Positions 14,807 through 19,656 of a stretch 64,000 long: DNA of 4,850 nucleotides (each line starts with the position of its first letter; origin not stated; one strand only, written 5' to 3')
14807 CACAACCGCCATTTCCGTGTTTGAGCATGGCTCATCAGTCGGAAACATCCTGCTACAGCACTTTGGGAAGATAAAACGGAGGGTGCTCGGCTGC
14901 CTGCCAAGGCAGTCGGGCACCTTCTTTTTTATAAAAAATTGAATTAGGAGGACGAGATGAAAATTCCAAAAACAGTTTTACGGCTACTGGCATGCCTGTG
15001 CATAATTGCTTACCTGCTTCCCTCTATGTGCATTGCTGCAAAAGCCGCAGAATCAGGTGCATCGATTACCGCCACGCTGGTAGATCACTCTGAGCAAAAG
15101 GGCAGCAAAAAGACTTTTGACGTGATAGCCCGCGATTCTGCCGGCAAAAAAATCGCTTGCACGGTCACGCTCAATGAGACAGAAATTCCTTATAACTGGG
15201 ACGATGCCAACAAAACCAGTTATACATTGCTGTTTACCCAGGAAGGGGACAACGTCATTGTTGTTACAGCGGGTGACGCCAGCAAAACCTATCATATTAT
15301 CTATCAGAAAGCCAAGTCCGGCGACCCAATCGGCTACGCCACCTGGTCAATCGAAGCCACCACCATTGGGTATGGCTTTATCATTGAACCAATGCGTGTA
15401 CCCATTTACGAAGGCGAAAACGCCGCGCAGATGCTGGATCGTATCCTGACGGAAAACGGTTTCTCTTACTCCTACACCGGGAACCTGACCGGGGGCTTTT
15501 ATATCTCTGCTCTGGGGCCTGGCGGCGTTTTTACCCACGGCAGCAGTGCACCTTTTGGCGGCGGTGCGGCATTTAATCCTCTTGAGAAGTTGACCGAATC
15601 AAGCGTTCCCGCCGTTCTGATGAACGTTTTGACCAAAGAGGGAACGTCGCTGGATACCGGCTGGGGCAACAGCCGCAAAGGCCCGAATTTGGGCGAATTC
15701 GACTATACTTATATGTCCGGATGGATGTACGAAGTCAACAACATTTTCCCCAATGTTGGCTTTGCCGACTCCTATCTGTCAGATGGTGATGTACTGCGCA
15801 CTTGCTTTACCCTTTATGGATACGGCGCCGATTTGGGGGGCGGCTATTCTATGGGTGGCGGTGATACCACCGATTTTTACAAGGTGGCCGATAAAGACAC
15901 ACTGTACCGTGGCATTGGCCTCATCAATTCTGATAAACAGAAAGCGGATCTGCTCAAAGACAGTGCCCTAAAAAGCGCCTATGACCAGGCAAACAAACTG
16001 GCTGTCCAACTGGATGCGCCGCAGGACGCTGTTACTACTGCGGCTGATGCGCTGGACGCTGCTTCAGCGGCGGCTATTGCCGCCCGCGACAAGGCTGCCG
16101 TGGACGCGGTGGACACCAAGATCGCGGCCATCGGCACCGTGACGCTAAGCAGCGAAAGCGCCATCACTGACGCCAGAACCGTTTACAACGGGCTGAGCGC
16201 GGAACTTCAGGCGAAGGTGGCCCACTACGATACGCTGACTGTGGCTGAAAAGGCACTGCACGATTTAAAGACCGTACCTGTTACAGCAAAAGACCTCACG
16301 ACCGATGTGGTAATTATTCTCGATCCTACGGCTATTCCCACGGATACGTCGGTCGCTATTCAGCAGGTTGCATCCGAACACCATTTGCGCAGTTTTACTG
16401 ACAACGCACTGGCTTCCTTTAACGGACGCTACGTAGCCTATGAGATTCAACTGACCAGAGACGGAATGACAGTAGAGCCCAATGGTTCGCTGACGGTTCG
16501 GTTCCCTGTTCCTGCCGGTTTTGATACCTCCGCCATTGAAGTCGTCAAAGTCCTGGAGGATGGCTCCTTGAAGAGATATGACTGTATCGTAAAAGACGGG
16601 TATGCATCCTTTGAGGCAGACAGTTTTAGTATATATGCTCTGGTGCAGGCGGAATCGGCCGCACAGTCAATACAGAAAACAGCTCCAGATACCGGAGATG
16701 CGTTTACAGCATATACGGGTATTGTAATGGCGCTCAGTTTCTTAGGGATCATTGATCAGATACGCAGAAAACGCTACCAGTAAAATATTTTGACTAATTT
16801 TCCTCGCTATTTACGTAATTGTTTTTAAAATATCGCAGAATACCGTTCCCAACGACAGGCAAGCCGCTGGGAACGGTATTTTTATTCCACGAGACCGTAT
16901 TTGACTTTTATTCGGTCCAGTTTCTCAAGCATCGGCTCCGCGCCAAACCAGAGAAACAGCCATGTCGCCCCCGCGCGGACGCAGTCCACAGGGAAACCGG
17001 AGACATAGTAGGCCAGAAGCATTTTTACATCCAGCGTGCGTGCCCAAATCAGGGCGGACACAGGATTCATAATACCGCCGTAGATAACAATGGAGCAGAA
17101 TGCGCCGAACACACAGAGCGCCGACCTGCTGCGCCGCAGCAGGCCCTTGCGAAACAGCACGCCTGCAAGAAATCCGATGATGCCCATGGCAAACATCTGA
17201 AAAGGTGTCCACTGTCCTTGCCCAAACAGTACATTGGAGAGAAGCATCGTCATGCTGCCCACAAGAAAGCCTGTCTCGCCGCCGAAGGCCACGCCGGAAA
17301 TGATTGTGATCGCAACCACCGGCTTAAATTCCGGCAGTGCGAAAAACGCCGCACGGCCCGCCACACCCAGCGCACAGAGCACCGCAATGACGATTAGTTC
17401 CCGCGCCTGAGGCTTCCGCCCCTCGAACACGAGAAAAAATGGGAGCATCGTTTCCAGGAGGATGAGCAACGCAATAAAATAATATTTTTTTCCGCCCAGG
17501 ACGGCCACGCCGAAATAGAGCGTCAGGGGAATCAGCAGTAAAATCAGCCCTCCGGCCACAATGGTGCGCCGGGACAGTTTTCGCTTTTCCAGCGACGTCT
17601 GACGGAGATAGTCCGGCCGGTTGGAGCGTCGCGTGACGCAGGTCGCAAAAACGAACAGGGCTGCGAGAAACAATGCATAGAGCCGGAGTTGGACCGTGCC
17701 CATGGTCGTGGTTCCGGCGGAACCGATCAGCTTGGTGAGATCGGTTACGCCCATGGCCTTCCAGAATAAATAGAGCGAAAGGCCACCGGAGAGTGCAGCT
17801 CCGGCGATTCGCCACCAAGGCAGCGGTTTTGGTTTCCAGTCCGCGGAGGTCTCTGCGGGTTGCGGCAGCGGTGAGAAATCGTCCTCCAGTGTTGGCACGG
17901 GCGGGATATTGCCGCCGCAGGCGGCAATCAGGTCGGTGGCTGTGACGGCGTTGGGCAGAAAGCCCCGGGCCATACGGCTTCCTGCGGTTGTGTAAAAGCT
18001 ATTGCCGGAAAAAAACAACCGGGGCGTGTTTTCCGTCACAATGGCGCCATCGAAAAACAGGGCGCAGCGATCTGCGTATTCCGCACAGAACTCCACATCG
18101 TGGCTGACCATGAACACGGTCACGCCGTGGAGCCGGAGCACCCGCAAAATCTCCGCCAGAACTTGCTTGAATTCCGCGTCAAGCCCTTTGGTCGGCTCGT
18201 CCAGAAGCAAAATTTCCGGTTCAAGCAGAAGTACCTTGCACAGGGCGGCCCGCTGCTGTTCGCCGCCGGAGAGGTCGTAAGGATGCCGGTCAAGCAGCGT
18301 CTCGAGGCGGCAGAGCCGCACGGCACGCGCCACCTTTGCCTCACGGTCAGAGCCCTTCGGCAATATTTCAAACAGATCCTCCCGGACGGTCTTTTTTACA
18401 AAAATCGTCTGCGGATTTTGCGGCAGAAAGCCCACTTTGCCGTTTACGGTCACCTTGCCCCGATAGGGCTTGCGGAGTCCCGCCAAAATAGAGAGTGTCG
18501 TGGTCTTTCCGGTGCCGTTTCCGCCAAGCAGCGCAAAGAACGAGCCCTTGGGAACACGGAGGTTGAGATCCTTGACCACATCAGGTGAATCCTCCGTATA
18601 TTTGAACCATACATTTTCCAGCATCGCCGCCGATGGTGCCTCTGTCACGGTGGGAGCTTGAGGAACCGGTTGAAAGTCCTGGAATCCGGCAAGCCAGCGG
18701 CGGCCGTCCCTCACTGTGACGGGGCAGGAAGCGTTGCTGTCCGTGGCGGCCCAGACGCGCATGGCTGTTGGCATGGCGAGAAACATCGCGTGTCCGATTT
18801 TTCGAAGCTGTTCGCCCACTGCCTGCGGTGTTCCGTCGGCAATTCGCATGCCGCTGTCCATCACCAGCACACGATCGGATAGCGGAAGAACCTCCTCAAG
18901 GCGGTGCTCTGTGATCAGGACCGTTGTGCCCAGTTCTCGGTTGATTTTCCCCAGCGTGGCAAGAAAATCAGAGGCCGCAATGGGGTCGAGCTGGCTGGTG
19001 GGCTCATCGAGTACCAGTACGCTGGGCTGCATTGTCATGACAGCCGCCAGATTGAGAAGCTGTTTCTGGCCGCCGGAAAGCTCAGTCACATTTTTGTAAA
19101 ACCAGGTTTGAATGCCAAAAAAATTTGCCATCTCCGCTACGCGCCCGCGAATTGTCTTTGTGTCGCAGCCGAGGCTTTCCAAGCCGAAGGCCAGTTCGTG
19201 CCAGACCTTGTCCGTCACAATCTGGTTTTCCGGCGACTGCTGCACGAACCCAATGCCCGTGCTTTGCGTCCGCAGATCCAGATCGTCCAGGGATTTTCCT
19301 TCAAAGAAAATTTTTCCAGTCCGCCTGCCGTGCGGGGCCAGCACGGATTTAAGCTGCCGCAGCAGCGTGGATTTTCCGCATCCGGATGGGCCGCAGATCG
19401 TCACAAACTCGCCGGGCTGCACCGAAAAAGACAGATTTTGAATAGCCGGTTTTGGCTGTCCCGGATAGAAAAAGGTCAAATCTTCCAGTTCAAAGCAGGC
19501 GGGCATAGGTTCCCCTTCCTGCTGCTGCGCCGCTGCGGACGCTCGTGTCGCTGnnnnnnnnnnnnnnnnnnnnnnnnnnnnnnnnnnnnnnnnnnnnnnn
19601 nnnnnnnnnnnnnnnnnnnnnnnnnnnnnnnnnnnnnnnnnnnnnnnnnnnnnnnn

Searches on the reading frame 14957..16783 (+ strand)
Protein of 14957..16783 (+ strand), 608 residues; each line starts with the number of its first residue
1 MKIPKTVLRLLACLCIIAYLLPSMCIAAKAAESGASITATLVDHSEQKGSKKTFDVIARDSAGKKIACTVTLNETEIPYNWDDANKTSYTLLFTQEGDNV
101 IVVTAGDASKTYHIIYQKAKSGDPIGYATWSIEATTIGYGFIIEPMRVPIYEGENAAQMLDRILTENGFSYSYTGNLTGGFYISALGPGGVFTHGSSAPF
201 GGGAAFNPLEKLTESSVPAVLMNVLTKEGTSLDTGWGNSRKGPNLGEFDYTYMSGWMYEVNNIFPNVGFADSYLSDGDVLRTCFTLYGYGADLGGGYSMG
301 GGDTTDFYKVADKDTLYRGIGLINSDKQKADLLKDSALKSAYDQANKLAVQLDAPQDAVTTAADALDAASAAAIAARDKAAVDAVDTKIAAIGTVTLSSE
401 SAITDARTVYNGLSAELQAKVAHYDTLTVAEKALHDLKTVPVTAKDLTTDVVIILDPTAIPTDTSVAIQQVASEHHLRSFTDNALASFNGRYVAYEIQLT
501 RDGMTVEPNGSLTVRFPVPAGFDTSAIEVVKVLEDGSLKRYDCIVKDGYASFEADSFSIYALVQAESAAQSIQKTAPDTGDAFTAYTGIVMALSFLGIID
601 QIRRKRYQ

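Call 3: search_protein_families(library=pfam, proteins=[window:14957-16783:+], max_evalue=0.01)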
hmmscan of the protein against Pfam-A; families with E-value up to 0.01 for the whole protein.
window:14957-16783:+ (608 aa): 1 family
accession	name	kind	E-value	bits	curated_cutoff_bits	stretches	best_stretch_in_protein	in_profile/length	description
PF14478.12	DUF4430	-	1.1e-05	26.2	23.8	1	247-280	33-66/72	Domain of unknown function (DUF4430)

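Call 4: search_protein_families(library=ncbifam, proteins=[window:14957-16783:+], max_evalue=0.01)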
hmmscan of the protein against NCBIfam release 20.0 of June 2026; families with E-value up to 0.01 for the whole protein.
window:14957-16783:+ (608 aa): 1 family
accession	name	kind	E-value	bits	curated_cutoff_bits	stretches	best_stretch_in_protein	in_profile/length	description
NF038253.1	GBS_IgA_bnd_BAC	equivalog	0.00016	19.7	1700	1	442-572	919-1041/1127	IgA Fc-binding protein BAC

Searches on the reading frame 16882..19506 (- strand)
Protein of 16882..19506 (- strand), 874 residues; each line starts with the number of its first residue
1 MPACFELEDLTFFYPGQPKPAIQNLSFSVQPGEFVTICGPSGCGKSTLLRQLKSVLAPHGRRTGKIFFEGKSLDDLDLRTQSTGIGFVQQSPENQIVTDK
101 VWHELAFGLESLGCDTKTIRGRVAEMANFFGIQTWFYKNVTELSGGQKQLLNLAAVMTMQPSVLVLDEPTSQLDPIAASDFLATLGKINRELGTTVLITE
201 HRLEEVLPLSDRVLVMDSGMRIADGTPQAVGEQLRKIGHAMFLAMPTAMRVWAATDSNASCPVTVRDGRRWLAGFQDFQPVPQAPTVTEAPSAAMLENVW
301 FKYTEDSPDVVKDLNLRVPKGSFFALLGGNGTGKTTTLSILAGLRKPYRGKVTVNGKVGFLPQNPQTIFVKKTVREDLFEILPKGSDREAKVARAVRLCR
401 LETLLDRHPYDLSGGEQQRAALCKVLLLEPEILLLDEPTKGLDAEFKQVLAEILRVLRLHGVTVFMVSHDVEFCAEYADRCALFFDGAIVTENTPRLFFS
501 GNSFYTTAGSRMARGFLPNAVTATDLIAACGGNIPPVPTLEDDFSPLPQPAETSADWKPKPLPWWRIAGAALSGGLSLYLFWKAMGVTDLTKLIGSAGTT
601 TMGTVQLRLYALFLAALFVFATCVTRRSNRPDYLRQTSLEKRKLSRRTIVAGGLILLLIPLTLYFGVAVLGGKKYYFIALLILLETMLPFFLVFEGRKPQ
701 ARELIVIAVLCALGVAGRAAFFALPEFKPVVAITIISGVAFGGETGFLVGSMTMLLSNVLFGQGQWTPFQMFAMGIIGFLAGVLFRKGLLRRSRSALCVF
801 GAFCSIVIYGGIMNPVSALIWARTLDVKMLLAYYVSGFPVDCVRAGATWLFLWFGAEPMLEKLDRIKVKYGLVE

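Call 3: search_protein_families(library=pfam, proteins=[window:16882-19506:-], max_evalue=0.01)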
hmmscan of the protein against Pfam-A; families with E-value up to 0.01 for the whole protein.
window:16882-19506:- (874 aa): 22 families
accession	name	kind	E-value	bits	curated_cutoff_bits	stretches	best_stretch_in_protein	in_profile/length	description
PF00005.33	ABC_tran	-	1.8e-54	184.5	25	2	311-439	1-136/137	ABC transporter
PF13304.12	AAA_21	-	2.4e-16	61.1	27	2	409-473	235-302/304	AAA domain, putative AbiEii toxin, Type IV TA system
PF13191.12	AAA_16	-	7.7e-09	36.7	32.6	1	30-71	23-59/167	AAA ATPase domain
PF02463.25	SMC_N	-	2.2e-08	34.2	40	1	33-201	25-197/220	RecF/RecN/SMC N terminal domain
PF07155.17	ECF-ribofla_trS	-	4.3e-08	33.8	26.7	1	701-800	4-114/172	ECF-type riboflavin transporter, S component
PF12822.12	ECF_trnsprt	-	4.9e-08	33.6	30.7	1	702-854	1-148/169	ECF transporter, substrate-specific component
PF13481.12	AAA_25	-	1.5e-07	31.7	27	0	30-62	31-62/195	AAA domain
PF13401.12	AAA_22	-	7.6e-07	29.9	27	1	33-137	6-65/130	AAA domain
PF13555.12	AAA_29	-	3.4e-06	27.2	27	1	28-61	18-51/61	P-loop containing region of AAA domain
PF13476.12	AAA_23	-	1.5e-05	26.2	27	0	33-78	20-65/201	AAA domain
PF13521.12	AAA_28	-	1.6e-05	25.6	27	0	35-55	2-22/164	AAA domain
PF13238.12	AAA_18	-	3.2e-05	24.8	29.4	1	35-79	1-44/128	AAA domain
PF25199.1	nSTAND_NTPase5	-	3.3e-05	24.2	34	0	32-62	41-72/145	Novel STAND NTPase 5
PF03215.21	Rad17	-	0.00014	22.3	23.8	1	28-58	41-71/186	Rad17 P-loop domain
PF03193.22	RsgA_GTPase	-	0.00018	21.8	30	1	21-54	96-128/174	RsgA GTPase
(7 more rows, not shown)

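Call 4: search_protein_families(library=ncbifam, proteins=[window:16882-19506:-], max_evalue=0.01)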
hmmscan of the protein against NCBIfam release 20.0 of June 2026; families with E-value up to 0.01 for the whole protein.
window:16882-19506:- (874 aa): 194 families (the best 25 are shown)
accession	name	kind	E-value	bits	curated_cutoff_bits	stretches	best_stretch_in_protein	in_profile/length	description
TIGR04520.1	ECF_ATPase_1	equivalog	1.2e-97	326.6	315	2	6-253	2-245/269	energy-coupling factor transporter ATPase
TIGR04521.1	ECF_ATPase_2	equivalog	4.2e-91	304.9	330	2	7-254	3-255/279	energy-coupling factor transporter ATPase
NF010156.0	PRK13635.1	equivalog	9.1e-84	280.9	392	2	5-251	6-247/279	energy-coupling factor ABC transporter ATP-binding protein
NF010171.0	PRK13652.1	equivalog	2.6e-73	246.5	476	2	6-248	5-242/277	cobalt transporter ATP-binding subunit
NF010158.0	PRK13637.1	equivalog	8.1e-73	245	390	2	6-238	4-240/287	energy-coupling factor transporter ATPase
TIGR03265.1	PhnT2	equivalog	2.4e-70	237.5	457.7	2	21-236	19-228/353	putative 2-aminoethylphosphonate ABC transporter ATP-binding protein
TIGR01166.1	cbiO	subfamily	4.7e-69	231.7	211.8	2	21-203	7-187/190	cobalt ABC transporter, ATP-binding protein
NF010155.0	PRK13634.1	equivalog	6.6e-69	232.4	413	3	19-251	20-253/290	energy-coupling factor ABC transporter ATP-binding protein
NF043075.1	MMSYN1_0197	equivalog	3.3e-68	230.1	550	2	6-232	4-222/341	spermidine/putrescine ABC transporter ATP-binding protein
NF010157.0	PRK13636.1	equivalog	3.9e-68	229.7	463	2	5-230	6-229/285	cobalt transporter ATP-binding subunit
NF006987.0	PRK09452.1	equivalog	2.4e-67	227.3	482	2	19-244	30-249/378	spermidine/putrescine ABC transporter ATP-binding protein PotA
TIGR02857.1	CydD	equivalog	8.5e-67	226.3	435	2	279-476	306-522/529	thiol reductant ABC exporter subunit CydD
TIGR01188.1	drrA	subfamily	1.1e-66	225.3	312.45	3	20-234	7-215/302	daunorubicin resistance ABC transporter, ATP-binding protein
NF040840.2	tungstate_WtpC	equivalog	3.4e-66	223.9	440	2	22-248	16-236/347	tungstate ABC transporter ATP-binding protein WtpC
TIGR00968.1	3a0106s01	subfamily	1e-65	221.6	342.75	2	21-232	15-220/237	sulfate ABC transporter ATP-binding protein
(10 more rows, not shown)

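Call 12: search_solved_structures(query=window:16882-19506:-, max_evalue=0.001)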
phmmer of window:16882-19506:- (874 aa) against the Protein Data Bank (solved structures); distinct sequences matched with E-value up to 0.001: 594 (the best 60 are shown).
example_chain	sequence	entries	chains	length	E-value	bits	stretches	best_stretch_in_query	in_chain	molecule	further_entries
9nfi_A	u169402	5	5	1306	1.3e-42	149.1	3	7-230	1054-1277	Permeability Glycoprotein (P-gp)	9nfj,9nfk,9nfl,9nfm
4f4c_A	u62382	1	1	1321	1.2e-40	142.6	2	9-227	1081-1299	Multidrug resistance protein pgp-1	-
8j5q_D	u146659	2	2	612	1.1e-39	139.3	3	21-230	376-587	Uncharacterized ABC transporter ATP-binding protein Rv1281c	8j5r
8j5s_D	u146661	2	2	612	7.5e-39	136.6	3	21-230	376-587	Uncharacterized ABC transporter ATP-binding protein Rv1281c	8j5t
6ujr_A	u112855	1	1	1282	2.7e-38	134.8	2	9-230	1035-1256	ATP-dependent translocase ABCB1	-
3g5u_A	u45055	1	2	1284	2.9e-38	134.7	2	9-230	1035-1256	Multidrug resistance protein 1a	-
3g60_A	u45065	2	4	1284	2.9e-38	134.7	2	9-230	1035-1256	Multidrug resistance protein 1a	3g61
4lsg_A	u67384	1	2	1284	3.1e-38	134.6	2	9-230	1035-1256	Multidrug resistance protein 1A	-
6ujw_A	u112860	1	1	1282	3.1e-38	134.6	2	9-230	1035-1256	ATP-dependent translocase ABCB1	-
6ujt_A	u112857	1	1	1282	3.1e-38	134.6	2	9-230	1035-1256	ATP-dependent translocase ABCB1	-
4q9h_A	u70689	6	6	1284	3.1e-38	134.6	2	9-230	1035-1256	Multidrug resistance protein 1A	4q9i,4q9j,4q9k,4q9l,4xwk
4ksb_A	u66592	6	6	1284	3.1e-38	134.6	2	9-230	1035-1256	Multidrug resistance protein 1A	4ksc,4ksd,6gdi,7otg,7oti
4m1m_A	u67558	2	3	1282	3.1e-38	134.6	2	9-230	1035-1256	Multidrug resistance protein 1A | ATP-dependent translocase ABCB1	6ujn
6ujp_A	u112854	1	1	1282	3.1e-38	134.6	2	9-230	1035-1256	ATP-dependent translocase ABCB1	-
4m2s_A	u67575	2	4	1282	3.1e-38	134.6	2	9-230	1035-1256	Multidrug resistance protein 1A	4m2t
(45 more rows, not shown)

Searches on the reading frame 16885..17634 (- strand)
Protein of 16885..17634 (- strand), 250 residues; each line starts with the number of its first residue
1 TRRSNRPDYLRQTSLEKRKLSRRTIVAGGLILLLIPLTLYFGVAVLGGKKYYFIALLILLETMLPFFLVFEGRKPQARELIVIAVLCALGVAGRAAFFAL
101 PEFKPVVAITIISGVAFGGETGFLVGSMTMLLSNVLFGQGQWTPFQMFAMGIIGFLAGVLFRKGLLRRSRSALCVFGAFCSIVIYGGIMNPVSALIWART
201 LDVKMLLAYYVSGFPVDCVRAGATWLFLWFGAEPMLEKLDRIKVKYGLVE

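Call 72: search_solved_structures(query=window:16885-17634:-, max_evalue=10)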
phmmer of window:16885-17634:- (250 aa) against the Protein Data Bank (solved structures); distinct sequences matched with E-value up to 10: 2.
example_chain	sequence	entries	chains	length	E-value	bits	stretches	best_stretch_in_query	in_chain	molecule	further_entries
6fnp_A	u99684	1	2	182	4.1e-08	36.1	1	76-247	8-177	Membrane protein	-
4hzu_S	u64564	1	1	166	0.28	13.7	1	77-164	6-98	Predicted membrane protein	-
